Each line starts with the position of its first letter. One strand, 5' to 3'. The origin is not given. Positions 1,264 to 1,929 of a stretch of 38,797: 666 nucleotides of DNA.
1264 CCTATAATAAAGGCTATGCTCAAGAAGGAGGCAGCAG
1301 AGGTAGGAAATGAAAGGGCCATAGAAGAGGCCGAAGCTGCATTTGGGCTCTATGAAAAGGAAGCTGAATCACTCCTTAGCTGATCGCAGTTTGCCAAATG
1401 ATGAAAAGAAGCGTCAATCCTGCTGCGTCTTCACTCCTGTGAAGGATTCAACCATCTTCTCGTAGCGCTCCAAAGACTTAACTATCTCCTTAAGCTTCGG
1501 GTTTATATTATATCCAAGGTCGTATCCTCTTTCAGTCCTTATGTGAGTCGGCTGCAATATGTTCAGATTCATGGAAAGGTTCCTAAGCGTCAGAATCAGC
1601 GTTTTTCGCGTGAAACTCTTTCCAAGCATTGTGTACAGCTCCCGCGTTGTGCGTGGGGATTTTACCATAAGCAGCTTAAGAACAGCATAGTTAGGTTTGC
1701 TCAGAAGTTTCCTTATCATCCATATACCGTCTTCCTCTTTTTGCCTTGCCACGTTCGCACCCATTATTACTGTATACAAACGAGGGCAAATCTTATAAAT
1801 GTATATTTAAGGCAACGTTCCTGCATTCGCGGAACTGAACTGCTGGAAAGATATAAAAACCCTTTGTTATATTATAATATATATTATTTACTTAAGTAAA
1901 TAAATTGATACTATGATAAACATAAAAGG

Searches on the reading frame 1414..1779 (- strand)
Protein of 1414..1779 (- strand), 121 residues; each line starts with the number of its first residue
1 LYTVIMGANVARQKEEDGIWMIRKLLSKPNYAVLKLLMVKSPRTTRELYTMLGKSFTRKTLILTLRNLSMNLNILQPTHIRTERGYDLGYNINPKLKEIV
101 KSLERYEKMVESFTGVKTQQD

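Call 30: search_protein_families(library=pfam, max_evalue=0.01, proteins=[window:1414-1779:-])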
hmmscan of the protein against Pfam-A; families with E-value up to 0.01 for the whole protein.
window:1414-1779:- (121 aa): 0 families

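Call 37: search_solved_structures(query=window:1414-1779:-, max_evalue=10)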
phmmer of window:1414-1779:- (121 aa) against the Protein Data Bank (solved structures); distinct sequences matched with E-value up to 10: 3.
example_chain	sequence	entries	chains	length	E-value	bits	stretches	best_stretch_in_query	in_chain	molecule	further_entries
2p9x_A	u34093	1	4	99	0.038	17.3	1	53-103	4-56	Hypothetical protein PH0832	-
1xgw_A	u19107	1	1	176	0.088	16.1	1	61-112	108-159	Epsin 4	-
2qy7_A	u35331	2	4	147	0.2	14.9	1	61-112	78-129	Clathrin interactor 1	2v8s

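Call 54: search_solved_structures(query=A6, max_evalue=10)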
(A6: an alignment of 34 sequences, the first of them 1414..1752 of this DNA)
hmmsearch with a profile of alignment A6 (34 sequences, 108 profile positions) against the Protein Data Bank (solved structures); distinct sequences matched with E-value up to 10: 2.
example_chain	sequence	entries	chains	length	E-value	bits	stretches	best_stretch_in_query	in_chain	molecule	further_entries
2p9x_A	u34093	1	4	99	0.019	17.9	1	47-95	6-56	Hypothetical protein PH0832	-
1xgw_A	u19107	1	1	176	0.69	12.9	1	53-103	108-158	Epsin 4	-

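Call 55: search_protein_families(library=pfam, alignment_id=A6, max_evalue=1)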
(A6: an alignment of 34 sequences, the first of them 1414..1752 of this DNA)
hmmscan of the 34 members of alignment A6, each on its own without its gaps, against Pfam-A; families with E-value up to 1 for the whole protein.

A. member 1, window:1414-1752:- (112 aa): 0 families

B. families by the number of members that match (of 34 scanned): 12 families
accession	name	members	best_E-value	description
PF25212.1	HVO_A0114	10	0.016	HVO_A0114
PF12840.13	HTH_20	6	0.073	Helix-turn-helix domain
PF04406.19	TP6A_N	2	0.027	Type IIB DNA topoisomerase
PF11510.14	FA_FANCE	2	0.049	Fanconi Anaemia group E protein FANCE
PF01022.26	HTH_5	2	0.073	Bacterial regulatory protein, arsR family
PF03965.22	Penicillinase_R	2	0.079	Penicillinase repressor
PF04912.19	Dynamitin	1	0.067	Dynamitin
PF12990.12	DUF3874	1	0.093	Domain of unknonw function from B. Theta Gene description (DUF3874)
PF04935.17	SURF6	1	0.13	Surfeit locus protein 6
PF24741.1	AlkZ-rel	1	0.13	AlkZ related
PF25001.1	Aegyptin_C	1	0.2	Aegyptin, C-terminal domain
PF21151.2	CSN1_C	1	0.24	COP9 signalosome complex subunit 1, C-terminal helix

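Call 76: predict_structure(protein=window:1414-1764:-)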
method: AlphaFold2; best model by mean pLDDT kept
length: 116 residues; sequences in the alignment: 1
mean_pLDDT: 58.6   pTM: 0.42
mean pLDDT of the five models: 58.6, 45.5, 45.2, 43.1, 42.4
residues with pLDDT >= 90: 0; 70-90: 4; 50-70: 97; < 50: 15
segments of 3 or more residues with pLDDT < 50: 34-38, 114-116
pLDDT, mean of each block of 10 residues (from residue 1): 54 54 58 49 53 64 66 58 64 68 64 44
secondary structure, 60 per line:
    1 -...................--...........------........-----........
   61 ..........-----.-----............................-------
elements in order: H2-20 H23-33 H40-47 H53-70 H83-109

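Call 82: fold_search(model_id=the predicted structure, library=pdb)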
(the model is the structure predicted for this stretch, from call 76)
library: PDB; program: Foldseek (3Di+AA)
matches with E <= 10: 116; with E <= 0.001: 0
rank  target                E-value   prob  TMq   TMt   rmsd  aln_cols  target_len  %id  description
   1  2v8s_E                2.4e-01  0.38  0.25  0.23  10.3       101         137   25  VTI1B HABC DOMAIN - EPSINR ENTH DOMAIN COMPLEX (released 2007-11-27)
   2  1xgw                  9.1e-01  0.15  0.25  0.22  10.6        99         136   23  The crystal structure of human enthoprotin N-terminal domain (released 2005-09-27)
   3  4gzc                  1.3e+00  0.12  0.24  0.22  14.0       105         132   19  Crystal structure of yeast Ent2 ENTH domain (released 2013-05-15)
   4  8buu_t                1.8e+00  0.28  0.33  0.41   7.4        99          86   11  ARE-ABCF VmlR2 bound to a 70S ribosome (released 2023-04-05)
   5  9gm7_C                1.8e+00  0.08  0.22  0.08  15.7       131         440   16  MukBEF in a nucleotide-bound state with open neck gate (monomer) (released 2025-03-26)
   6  2l6f_MODEL_1_A        2.0e+00  0.41  0.43  0.31   9.1       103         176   16  NMR Solution structure of FAT domain of FAK complexed with LD2 and LD4 motifs of PAXILLIN (released 2012-05-30)
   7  2rld_E                2.2e+00  0.28  0.37  0.39   8.0        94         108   17  CRYSTAL STRUCTURE OF A PROTEIN WITH UNKNOWN FUNCTION FROM S23 RIBOSOMAL PROTEIN FAMILY (BT_0352) FROM BACTEROIDES THET (released 2007-10-30)
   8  3rpu_X                2.2e+00  0.13  0.28  0.13  15.4       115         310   19  Crystal structure of the MukE-MukF complex (released 2012-03-14)
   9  2rld_D                2.4e+00  0.21  0.32  0.34   7.3        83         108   11  CRYSTAL STRUCTURE OF A PROTEIN WITH UNKNOWN FUNCTION FROM S23 RIBOSOMAL PROTEIN FAMILY (BT_0352) FROM BACTEROIDES THET (released 2007-10-30)
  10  9g33_UH               2.4e+00  0.12  0.27  0.08  13.5       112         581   12  Stalled 90S - Utp23-Krr1-deltaC3 (released 2025-06-18)
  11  4wzx_A                2.7e+00  0.28  0.39  0.50   7.4        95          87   14  ULK3 regulates cytokinetic abscission by phosphorylating ESCRT-III proteins (released 2015-06-03)
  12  5n77_A                2.9e+00  0.23  0.41  0.20  13.0       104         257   13  Crystal structure of the cytosolic domain of the CorA magnesium channel from Escherichia coli in complex with magnesiu (released 2017-07-12)
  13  2odm_B                2.9e+00  0.18  0.34  0.42   6.5        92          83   10  Crystal structure of S. aureus YlaN, an essential leucine rich protein involved in the control of cell shape (released 2007-06-05)
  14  9e2z_A                2.9e+00  0.09  0.24  0.16  18.4       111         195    9  Cryo-EM structure of human CMG helicase stalled at G4-containing DNA template (released 2025-03-26)
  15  8eja_B                3.0e+00  0.11  0.30  0.30  15.4       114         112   14  Computational design of potent and selective inhibitors of Bak and Bax (released 2024-03-20)
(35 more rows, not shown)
